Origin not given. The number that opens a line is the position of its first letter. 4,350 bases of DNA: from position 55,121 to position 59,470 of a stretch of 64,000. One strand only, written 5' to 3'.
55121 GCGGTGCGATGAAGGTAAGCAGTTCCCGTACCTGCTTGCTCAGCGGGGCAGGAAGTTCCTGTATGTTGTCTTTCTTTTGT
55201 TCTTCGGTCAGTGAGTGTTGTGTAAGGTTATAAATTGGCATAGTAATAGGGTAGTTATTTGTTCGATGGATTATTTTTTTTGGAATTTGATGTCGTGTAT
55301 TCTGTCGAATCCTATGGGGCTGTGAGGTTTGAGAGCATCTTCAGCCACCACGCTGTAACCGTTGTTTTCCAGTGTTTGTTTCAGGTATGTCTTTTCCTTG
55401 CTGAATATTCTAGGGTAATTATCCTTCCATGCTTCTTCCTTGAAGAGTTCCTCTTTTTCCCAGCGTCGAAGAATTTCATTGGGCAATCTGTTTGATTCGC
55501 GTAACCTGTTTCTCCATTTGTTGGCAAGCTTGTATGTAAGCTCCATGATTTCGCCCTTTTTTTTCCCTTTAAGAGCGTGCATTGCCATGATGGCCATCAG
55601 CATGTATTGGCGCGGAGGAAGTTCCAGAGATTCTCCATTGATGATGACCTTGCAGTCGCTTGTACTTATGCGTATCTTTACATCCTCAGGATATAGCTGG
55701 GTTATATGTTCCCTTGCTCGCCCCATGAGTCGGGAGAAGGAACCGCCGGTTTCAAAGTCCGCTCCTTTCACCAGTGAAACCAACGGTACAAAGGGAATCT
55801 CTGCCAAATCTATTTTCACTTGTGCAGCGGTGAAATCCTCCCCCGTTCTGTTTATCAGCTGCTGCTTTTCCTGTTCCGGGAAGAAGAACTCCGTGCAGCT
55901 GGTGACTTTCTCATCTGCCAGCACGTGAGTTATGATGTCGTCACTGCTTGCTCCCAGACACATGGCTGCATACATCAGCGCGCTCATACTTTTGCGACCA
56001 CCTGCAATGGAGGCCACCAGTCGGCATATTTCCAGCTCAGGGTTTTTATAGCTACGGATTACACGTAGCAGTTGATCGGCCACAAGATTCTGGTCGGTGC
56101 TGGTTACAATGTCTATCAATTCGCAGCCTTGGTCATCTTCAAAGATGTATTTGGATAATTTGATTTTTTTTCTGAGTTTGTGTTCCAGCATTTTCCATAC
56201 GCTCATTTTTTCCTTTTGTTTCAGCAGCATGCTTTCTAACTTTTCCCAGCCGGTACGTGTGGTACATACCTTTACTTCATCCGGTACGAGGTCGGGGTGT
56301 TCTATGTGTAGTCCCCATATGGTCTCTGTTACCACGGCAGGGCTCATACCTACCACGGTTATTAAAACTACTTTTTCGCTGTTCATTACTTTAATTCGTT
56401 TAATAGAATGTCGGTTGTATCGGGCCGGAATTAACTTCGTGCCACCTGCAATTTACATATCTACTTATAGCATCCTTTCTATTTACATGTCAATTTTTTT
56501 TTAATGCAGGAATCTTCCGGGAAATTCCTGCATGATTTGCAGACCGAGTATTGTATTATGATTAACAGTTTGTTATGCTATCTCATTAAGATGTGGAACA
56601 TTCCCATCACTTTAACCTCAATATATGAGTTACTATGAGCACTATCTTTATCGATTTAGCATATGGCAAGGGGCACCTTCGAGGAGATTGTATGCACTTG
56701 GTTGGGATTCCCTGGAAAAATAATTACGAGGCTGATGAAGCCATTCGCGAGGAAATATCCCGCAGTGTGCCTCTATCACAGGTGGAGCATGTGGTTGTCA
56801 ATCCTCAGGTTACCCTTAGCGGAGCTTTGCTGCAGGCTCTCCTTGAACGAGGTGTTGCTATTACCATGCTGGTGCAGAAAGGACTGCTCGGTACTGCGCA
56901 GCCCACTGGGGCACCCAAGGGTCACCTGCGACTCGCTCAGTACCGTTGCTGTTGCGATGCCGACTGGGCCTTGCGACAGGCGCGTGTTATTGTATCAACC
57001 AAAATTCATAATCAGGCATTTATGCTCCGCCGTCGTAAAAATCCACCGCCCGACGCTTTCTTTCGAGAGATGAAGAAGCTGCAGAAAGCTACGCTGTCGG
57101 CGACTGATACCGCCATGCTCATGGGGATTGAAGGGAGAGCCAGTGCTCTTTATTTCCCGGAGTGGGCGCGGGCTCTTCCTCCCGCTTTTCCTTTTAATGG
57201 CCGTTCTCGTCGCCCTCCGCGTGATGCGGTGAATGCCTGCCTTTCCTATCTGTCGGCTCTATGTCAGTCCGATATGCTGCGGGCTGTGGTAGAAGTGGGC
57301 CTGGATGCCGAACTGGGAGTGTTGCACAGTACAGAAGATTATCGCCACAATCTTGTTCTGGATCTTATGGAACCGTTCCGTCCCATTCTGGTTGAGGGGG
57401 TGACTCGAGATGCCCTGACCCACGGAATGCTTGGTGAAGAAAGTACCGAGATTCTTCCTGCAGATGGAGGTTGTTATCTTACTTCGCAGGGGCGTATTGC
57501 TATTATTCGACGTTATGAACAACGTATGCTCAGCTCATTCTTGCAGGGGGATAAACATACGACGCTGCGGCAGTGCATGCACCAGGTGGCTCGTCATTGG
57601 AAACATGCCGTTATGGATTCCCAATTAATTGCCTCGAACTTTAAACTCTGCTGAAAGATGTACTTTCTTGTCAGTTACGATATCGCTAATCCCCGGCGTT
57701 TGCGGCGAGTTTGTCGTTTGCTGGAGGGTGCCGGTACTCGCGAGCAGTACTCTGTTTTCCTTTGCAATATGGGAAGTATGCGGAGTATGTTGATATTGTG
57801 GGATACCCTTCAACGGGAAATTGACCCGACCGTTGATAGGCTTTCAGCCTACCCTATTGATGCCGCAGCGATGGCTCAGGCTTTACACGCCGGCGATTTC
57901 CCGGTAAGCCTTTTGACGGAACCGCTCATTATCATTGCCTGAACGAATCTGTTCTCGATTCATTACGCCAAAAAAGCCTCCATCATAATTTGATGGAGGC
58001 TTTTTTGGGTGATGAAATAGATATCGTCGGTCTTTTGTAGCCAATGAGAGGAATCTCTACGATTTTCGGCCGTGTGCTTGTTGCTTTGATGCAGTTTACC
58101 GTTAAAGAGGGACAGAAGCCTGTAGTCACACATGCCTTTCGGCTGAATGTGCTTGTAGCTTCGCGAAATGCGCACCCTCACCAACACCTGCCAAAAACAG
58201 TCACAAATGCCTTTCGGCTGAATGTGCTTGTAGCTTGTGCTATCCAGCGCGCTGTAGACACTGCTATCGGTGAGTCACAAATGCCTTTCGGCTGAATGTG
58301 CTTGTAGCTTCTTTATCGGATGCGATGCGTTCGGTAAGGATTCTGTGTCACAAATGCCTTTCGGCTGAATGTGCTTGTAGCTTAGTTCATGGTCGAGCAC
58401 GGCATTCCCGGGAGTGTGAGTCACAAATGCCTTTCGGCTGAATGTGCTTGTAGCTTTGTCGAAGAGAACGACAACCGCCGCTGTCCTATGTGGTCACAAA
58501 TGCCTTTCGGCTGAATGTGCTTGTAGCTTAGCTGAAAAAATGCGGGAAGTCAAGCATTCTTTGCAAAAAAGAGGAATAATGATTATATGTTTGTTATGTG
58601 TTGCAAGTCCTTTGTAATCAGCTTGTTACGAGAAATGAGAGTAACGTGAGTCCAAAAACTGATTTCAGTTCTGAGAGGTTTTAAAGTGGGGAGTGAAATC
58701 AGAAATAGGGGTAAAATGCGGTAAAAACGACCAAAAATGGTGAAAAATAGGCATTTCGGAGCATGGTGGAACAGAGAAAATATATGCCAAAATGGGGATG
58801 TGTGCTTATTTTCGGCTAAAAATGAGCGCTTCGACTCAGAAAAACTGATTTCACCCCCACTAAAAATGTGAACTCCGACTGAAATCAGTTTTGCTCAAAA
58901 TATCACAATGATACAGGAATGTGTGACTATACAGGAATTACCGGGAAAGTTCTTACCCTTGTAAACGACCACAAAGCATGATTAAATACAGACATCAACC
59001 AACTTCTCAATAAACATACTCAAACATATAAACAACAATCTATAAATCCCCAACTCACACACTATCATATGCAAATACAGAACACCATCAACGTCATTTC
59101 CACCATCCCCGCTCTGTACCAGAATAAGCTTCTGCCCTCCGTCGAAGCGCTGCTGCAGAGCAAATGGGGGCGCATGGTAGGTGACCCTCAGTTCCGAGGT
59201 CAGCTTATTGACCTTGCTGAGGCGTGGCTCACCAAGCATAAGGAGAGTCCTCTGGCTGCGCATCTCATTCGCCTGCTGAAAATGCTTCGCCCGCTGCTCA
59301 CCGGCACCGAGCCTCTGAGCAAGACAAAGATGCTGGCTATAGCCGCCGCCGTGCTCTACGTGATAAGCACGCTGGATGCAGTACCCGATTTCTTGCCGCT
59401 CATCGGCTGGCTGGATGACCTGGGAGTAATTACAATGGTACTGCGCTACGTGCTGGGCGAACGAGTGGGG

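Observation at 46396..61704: Type III-B island bracketed by two direct copies of an array-leader-DUF1232-pair module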

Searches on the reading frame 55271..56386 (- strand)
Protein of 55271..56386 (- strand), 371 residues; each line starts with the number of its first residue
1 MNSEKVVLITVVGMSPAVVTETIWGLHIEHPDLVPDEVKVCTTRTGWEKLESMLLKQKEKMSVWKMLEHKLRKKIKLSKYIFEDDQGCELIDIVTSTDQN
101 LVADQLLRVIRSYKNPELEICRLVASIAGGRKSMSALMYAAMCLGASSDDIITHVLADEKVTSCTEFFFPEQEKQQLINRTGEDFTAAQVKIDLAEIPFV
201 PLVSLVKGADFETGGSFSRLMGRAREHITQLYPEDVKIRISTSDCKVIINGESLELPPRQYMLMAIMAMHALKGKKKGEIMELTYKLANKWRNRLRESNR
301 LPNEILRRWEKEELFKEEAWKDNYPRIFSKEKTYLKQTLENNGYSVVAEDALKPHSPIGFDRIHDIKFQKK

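Call 6: search_protein_families(library=pfam, proteins=[window:55271-56386:-], max_evalue=0.01)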
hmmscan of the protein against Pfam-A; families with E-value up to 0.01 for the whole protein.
window:55271-56386:- (371 aa): 1 family
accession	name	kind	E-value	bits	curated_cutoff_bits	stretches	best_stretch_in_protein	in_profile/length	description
PF09623.16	Cas_NE0113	-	4.3e-21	76.1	23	1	15-204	1-180/208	CRISPR-associated protein NE0113 (Cas_NE0113)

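Call 7: search_protein_families(library=ncbifam, proteins=[window:55271-56386:-], max_evalue=0.01)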
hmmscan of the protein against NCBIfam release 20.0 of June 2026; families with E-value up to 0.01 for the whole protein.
window:55271-56386:- (371 aa): 2 families
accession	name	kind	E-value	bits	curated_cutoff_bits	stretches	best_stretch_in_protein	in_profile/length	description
TIGR02584.1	cas_NE0113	equivalog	1e-43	149.8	80.65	1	7-203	1-205/209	CRISPR-associated ring nuclease Csm6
TIGR03642.1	cas_csx14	hypoth_equivalog_domain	0.0005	20.4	90.35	1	56-138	30-108/124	CRISPR-associated protein Csx14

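Call 9: search_protein_families(library=padloc, proteins=[window:55271-56386:-], max_evalue=0.01)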
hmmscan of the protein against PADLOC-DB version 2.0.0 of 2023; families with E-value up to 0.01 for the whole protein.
window:55271-56386:- (371 aa): 18 families
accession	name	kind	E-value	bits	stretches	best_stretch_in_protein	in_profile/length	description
PDLC01904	CARF5--CARF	-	3.9e-58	195.9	1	5-342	2-318/351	-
PDLC01909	CARF5--CARF_TM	-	1e-54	184.5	1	4-345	5-314/340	-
PDLC01299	Csx1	-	2.7e-43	146.4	1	7-203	1-189/193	CAS-III; associated_signaling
PDLC01354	Csx1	-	1.7e-33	114.1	1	5-222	2-185/189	CAS-III; associated_signaling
PDLC01633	Csx1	-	8.8e-27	91.9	1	15-203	1-153/177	CAS-III; associated_signaling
PDLC01036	WYL/Csx1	-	2.2e-25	87.9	1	7-291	5-214/279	CARF+WYL C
PDLC01851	CARF3--CARF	-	3.7e-11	40.9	1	5-178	2-160/279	-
PDLC01908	CARF5--CARF_ADA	-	5.5e-10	36.7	1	7-175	3-156/605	-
PDLC01907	CARF5--CARF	-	1.4e-09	35.6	1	5-207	2-179/325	-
PDLC01855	CARF3--CARF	-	2e-07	29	1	5-165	4-154/288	-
PDLC01964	CARF_2OG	-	9.5e-07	26.3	1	7-105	4-113/353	-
PDLC01973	CARF_m1--CARF_PIN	-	1.8e-06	25.3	1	7-160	3-129/465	-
PDLC01336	Csx1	-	2.1e-06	26.1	1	5-138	1-107/123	CAS-III; associated_signaling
PDLC01906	CARF5--CARF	-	2.3e-06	25.5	0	94-157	70-130/246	-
PDLC01980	CARF_m13--CARF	-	2.5e-06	25.5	1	7-161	3-130/168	-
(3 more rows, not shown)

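Call 78: search_solved_structures(query=A9, max_evalue=10, show_alignments=0)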
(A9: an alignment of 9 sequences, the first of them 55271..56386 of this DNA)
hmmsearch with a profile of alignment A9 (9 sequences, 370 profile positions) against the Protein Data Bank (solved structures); distinct sequences matched with E-value up to 10: 10.
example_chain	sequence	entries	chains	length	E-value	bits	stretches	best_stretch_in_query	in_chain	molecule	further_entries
9c69_A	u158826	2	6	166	0.003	20.3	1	88-175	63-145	Adenosine deaminase domain-containing protein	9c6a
9c68_A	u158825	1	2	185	0.004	19.8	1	89-175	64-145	Adenosine deaminase domain-containing protein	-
8htw_A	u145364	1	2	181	0.0047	19.6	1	6-48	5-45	CRISPR system ring nuclease SSO2081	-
7ygh_A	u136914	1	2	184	0.005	19.5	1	6-48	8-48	CRISPR system ring nuclease SSO2081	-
7yhl_A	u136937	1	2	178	0.0057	19.3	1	6-48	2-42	CRISPR system ring nuclease SSO2081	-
7ygl_A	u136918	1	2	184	0.029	17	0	126-160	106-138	CRISPR system ring nuclease SSO2081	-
9c67_A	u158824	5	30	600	0.038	16.6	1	114-175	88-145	Adenosine deaminase domain-containing protein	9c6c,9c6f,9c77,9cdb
6iju_A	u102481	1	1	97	0.044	16.4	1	238-280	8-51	DNA-binding response regulator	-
6kyx_A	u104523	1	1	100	0.045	16.4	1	238-280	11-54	DNA-binding response regulator ArlR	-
6is4_A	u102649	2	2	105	0.045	16.4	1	238-280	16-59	Response regulator ArlR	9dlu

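Call 107: predict_structure(protein=window:55271-56386:-)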
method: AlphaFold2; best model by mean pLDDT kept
length: 371 residues; sequences in the alignment: 1
mean_pLDDT: 40.8   pTM: 0.25
mean pLDDT of the five models: 40.8, 35.8, 34.1, 33.9, 33.4
residues with pLDDT >= 90: 0; 70-90: 1; 50-70: 82; < 50: 288
segments of 3 or more residues with pLDDT < 50: 1-16, 28-30, 85-281, 297-306, 323-371
pLDDT, mean of each block of 10 residues (from residue 1): 38 47 49 53 54 55 63 63 47 31 37 39 37 35 34 32 33 37 28 24 28 33 34 34 34 36 40 42 50 47 47 53 48 46 40 30 34 41
secondary structure, 60 per line:
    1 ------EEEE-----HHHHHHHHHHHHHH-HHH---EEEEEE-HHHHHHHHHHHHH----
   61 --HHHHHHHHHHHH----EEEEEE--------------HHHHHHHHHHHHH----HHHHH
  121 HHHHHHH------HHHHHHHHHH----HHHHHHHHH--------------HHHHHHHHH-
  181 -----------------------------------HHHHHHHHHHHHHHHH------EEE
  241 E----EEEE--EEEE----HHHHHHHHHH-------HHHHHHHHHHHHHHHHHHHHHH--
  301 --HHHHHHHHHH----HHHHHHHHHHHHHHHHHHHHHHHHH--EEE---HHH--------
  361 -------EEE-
elements in order: E7-10 H16-29 E37-42 H44-56 H63-74 E79-84 H99-111 H116-127 H134-143 H148-156 H171-179 H216-231 E238-241 E246-249 E252-255 H260-269 H277-298 H303-312 H317-341 E344-346 E368-370

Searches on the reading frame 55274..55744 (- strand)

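Call 79: search_protein_families(library=pfam, proteins=[window:55274-55744:-], max_evalue=1)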
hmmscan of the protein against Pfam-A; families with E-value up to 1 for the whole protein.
seq(157 aa): 3 families
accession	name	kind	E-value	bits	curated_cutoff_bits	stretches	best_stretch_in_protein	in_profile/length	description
PF13228.11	DUF4037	-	0.044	14.9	22.1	1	8-77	26-94/101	Domain of unknown function (DUF4037)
PF07873.16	YabP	-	0.18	12.1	27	1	21-42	24-45/64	YabP family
PF02495.22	TGBp3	-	0.32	11.1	27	1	25-40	21-36/59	Triple gene block 3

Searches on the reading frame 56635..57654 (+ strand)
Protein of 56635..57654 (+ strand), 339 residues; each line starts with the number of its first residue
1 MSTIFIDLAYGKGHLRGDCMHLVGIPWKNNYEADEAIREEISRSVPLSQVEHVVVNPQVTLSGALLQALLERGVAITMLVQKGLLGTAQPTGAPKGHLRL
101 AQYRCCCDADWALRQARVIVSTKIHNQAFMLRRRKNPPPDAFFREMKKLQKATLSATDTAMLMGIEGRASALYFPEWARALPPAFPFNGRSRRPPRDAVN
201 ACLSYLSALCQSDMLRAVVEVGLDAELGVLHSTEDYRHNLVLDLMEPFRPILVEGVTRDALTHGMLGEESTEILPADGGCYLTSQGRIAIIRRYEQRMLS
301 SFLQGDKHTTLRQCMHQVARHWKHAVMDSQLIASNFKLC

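Call 7: search_protein_families(library=ncbifam, proteins=[window:56635-57654:+], max_evalue=0.01)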
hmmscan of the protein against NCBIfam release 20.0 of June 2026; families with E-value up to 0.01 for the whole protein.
window:56635-57654:+ (339 aa): 9 families
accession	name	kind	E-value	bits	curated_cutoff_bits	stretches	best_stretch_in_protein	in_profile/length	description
NF049935.1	cas4g_cas1g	exception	1.1e-63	215.6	560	1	39-299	239-504/546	CRISPR-associated endonuclease Cas4g/Cas1g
TIGR00287.1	cas1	equivalog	1.9e-55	188.2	71.7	1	40-321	25-314/327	CRISPR-associated endonuclease Cas1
TIGR04093.1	cas1_CYANO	exception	1e-53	182.4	385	1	39-327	30-322/334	type I-D CRISPR-associated endonuclease Cas1d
TIGR03640.1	cas1_DVULG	exception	9.9e-46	156.5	385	1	40-301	29-301/340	type I-C CRISPR-associated endonuclease Cas1c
TIGR03641.1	cas1_HMARI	exception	5.9e-37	127.7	304.1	1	39-302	23-285/324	type I-B CRISPR-associated endonuclease Cas1b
TIGR03983.1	cas1_MYXAN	equivalog_domain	1e-32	113.4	358.05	1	38-301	35-307/347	type I-MYXAN CRISPR-associated endonuclease Cas1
TIGR03639.1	cas1_NMENI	exception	5.4e-22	78.4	120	1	42-254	27-227/278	type II CRISPR-associated endonuclease Cas1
TIGR04329.1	cas1_PREFRAN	exception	3.8e-15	55.8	300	1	98-257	93-247/317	type V CRISPR-associated endonuclease Cas1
TIGR03638.1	cas1_ECOLI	exception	4.7e-06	26.1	215.6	1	41-245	36-216/269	type I-E CRISPR-associated endonuclease Cas1e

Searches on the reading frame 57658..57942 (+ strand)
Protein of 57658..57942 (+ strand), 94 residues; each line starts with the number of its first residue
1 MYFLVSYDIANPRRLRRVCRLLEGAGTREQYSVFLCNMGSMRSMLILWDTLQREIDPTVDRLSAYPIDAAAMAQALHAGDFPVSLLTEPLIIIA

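Call 7: search_protein_families(library=ncbifam, proteins=[window:57658-57942:+], max_evalue=0.01)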
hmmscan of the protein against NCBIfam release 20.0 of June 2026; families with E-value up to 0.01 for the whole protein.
window:57658-57942:+ (94 aa): 1 family
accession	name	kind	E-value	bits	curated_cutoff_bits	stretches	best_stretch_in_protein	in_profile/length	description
TIGR01573.1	cas2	equivalog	5.5e-10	39.4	24.5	1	1-86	1-89/96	CRISPR-associated endonuclease Cas2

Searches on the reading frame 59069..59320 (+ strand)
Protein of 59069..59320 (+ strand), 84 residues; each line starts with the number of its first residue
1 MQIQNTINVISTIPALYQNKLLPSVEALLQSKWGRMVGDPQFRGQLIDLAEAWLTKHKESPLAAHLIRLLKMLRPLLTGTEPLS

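Call 79: search_protein_families(library=pfam, proteins=[window:59069-59320:+], max_evalue=1)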
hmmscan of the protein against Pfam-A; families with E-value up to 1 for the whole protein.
seq(84 aa): 0 families

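Call 98: search_protein_representatives(alignment_id=A10)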
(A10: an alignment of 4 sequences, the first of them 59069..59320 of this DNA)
Query: 4 sequences, 84 profile positions. Proteins with E-value up to 0.001 (for the whole library): 13; up to 1e-10: 4; up to 1e-30: 1. The best 13 are listed.
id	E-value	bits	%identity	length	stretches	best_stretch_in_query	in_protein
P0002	9.2e-51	186.1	-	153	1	1-84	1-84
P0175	1.4e-17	79.8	-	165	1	7-82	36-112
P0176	2.8e-14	69.2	-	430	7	22-83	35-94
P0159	7.8e-13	64.6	-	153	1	8-84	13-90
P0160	2.4e-09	53.4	-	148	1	7-79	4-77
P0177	2.3e-08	50.2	-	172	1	5-74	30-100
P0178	1.0e-07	48.2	-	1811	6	35-72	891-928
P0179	3.2e-07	46.6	-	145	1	8-63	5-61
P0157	6.3e-07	45.6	-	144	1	1-81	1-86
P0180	1.5e-06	44.4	-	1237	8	41-67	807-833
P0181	1.7e-06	44.3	-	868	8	22-52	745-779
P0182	5.8e-05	39.3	-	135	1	8-75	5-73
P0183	4.0e-04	36.6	-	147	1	5-61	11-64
